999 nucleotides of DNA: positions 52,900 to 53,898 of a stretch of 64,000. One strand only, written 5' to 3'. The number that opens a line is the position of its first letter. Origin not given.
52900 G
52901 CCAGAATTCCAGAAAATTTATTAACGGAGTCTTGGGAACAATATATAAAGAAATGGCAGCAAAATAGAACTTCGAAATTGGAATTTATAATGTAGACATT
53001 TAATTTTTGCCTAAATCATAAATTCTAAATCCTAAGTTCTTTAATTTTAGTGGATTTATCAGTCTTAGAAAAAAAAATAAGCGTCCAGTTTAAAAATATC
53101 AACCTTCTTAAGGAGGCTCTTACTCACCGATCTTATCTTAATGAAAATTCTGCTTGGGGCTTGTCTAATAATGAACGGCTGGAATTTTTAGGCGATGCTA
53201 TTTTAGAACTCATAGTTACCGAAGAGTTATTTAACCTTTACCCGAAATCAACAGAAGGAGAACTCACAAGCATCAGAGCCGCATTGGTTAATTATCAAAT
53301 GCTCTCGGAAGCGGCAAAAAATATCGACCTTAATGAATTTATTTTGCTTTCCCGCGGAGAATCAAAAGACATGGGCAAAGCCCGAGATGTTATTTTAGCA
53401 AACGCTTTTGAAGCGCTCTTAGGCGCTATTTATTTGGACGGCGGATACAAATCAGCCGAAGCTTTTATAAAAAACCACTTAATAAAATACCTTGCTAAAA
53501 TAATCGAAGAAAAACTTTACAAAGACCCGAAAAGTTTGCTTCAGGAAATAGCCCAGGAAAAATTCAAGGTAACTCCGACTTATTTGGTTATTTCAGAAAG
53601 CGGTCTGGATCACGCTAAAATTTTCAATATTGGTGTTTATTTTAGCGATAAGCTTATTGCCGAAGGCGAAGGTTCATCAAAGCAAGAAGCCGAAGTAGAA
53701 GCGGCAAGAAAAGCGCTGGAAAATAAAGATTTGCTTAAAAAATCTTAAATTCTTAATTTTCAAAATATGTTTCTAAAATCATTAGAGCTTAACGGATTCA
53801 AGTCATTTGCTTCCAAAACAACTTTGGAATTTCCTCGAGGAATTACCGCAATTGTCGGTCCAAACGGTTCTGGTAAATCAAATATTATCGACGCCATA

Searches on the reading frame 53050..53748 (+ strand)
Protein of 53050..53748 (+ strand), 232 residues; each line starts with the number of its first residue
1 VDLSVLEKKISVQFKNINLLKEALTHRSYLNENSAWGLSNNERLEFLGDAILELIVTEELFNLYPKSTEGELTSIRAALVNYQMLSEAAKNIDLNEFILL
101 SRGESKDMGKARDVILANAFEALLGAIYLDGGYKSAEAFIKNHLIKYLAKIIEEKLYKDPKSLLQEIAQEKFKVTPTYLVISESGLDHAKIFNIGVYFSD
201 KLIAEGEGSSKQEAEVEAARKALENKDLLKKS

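Call 71: search_protein_families(library=pfam, proteins=[window:53050-53748:+], max_evalue=0.01)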
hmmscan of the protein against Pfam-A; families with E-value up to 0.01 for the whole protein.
window:53050-53748:+ (232 aa): 5 families
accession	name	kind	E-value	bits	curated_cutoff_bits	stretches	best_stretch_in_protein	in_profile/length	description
PF14622.11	Ribonucleas_3_3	-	1.9e-39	135.2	35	1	17-147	2-127/128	Ribonuclease-III-like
PF00636.31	Ribonuclease_3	-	1.5e-25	90.4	27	1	42-132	1-102/102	Ribonuclease III domain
PF00035.32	dsrm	-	1e-15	58.5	23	1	160-225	1-65/66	Double-stranded RNA binding motif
PF22935.1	RM44_endonuclase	-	2.2e-08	34.7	27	1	8-127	11-139/139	Large ribosomal subunit protein mL44, endonuclease domain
PF24995.1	DSRM_2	-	0.0047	17.8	27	1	196-224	47-75/79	dsRNA binding domain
